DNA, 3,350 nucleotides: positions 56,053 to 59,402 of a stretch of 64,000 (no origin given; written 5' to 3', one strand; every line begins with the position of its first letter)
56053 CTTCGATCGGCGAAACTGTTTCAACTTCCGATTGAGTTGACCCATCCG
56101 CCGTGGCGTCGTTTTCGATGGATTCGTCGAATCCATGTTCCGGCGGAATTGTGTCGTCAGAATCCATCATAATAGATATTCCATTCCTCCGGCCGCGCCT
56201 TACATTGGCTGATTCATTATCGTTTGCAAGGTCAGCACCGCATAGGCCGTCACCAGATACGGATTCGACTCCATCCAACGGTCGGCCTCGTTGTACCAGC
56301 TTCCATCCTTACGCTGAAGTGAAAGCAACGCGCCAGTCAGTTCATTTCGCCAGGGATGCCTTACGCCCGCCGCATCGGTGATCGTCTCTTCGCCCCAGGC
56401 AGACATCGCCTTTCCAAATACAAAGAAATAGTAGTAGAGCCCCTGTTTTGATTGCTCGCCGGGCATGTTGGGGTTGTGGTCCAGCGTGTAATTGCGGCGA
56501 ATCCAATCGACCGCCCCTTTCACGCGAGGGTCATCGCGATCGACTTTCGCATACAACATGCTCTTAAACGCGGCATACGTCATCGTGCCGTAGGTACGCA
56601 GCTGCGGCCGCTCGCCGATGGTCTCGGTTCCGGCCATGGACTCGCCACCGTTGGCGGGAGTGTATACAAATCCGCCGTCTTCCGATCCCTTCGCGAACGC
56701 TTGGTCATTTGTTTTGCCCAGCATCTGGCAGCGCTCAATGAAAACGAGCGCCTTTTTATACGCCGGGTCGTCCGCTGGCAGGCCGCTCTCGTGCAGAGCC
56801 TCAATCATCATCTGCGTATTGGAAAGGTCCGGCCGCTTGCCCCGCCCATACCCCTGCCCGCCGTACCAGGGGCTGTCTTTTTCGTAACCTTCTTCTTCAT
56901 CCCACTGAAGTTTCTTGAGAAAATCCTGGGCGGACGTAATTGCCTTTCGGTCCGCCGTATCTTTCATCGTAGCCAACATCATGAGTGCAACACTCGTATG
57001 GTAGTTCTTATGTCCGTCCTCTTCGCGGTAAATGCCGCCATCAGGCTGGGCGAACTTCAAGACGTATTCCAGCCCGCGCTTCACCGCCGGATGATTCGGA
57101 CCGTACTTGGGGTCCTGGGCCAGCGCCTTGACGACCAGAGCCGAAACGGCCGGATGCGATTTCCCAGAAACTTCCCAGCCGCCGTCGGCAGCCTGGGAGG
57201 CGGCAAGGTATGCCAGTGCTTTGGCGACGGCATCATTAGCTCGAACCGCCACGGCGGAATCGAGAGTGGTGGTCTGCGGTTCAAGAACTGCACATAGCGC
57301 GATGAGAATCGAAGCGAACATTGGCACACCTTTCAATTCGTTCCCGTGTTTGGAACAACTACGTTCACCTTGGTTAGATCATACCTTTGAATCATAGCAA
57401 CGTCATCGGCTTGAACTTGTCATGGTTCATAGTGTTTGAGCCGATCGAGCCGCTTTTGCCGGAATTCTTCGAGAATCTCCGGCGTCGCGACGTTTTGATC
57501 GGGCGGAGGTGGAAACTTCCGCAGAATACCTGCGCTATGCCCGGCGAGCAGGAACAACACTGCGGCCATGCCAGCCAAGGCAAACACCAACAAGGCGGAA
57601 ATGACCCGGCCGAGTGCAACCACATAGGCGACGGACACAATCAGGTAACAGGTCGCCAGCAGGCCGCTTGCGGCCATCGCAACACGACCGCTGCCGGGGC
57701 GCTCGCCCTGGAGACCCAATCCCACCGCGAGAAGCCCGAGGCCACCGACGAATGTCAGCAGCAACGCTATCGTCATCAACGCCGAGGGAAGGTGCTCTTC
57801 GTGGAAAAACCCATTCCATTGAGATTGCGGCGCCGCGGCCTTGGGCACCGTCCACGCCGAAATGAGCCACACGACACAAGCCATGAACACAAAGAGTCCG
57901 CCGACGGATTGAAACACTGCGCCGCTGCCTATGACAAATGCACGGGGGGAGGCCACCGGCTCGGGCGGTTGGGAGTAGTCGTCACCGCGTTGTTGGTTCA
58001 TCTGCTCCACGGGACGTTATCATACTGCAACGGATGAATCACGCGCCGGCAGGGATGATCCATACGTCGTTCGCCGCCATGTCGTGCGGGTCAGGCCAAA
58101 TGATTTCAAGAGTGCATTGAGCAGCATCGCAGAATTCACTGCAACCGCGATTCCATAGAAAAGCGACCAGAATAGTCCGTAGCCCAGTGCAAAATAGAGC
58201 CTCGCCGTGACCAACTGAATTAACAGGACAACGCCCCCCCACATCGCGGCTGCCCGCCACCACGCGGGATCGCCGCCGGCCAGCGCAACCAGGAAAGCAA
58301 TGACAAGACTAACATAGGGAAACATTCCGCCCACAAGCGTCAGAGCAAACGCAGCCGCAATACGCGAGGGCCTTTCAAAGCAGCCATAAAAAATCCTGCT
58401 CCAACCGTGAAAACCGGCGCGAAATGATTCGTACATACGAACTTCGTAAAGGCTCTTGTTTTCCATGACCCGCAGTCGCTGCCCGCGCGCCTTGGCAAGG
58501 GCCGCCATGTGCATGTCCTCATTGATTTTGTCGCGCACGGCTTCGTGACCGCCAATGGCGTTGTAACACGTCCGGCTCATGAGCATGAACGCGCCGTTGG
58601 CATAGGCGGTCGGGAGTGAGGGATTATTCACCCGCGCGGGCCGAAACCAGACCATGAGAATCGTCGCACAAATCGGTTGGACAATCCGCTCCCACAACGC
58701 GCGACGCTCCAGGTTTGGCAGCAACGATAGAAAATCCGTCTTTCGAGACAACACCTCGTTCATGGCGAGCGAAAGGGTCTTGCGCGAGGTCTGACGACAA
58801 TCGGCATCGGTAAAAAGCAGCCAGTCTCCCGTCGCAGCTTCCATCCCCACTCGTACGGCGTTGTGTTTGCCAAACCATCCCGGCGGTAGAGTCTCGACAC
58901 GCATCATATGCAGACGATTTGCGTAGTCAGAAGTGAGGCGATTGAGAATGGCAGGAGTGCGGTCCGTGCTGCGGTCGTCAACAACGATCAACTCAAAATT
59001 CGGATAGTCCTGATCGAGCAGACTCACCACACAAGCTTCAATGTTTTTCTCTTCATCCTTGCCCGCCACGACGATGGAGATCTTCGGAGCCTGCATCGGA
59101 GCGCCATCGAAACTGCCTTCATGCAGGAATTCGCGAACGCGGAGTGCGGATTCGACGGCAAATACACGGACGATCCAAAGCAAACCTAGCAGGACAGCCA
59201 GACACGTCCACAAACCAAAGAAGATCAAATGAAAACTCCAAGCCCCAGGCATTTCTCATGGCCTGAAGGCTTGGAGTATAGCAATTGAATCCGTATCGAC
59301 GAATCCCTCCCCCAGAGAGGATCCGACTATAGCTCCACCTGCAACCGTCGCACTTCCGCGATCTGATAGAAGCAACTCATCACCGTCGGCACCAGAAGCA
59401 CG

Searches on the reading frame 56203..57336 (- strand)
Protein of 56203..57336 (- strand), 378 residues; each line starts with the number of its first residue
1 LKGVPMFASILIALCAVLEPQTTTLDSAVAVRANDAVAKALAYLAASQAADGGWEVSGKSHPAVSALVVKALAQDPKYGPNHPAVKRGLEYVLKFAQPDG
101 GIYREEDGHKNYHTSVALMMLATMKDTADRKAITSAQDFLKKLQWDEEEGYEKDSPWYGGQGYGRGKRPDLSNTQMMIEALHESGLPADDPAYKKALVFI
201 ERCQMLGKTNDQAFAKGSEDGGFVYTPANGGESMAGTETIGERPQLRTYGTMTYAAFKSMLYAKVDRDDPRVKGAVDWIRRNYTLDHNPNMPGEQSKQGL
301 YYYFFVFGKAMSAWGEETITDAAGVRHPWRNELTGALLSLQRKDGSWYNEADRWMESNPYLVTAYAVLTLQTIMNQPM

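Call 59: search_protein_families(library=pfam, proteins=[window:56203-57336:-], max_evalue=0.000001)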
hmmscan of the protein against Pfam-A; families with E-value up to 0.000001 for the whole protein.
window:56203-57336:- (378 aa): 1 family
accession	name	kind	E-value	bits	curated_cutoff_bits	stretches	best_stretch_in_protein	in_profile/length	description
PF13243.12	SQHop_cyclase_C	-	1.7e-12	47.4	26.1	0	64-152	141-227/319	Squalene-hopene cyclase C-terminal domain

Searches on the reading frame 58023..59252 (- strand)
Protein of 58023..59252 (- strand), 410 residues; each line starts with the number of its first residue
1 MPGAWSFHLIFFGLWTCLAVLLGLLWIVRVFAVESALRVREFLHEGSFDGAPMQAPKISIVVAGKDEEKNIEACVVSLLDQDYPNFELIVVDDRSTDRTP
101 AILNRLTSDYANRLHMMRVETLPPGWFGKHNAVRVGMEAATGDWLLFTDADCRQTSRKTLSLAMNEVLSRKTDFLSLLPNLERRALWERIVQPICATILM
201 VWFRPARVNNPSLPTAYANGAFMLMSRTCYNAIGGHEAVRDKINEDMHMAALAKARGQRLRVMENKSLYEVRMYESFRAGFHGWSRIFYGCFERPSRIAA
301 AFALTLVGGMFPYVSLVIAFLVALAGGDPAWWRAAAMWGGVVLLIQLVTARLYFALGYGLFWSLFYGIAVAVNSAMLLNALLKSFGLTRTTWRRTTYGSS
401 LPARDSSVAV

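Call 59: search_protein_families(library=pfam, proteins=[window:58023-59252:-], max_evalue=0.000001)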
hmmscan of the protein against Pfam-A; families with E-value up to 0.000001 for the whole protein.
window:58023-59252:- (410 aa): 5 families
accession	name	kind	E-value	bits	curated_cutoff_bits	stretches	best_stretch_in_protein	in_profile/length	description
PF00535.33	Glycos_transf_2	-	3.5e-22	79.6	23.3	1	59-153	1-90/168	Glycosyl transferase family 2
PF13641.12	Glyco_tranf_2_3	-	8.8e-14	52.5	27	1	56-266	1-207/230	Glycosyltransferase like family 2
PF13506.12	Glyco_transf_21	-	1.2e-12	48.1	21.7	1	123-286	12-171/174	Glycosyl transferase family 21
PF10111.15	Glyco_tranf_2_2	-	3e-08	33.9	27.3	1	60-284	2-228/276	Glycosyltransferase like family 2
PF13632.12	Glyco_trans_2_3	-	7.7e-07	29.6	27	1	144-347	1-183/198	Glycosyl transferase family group 2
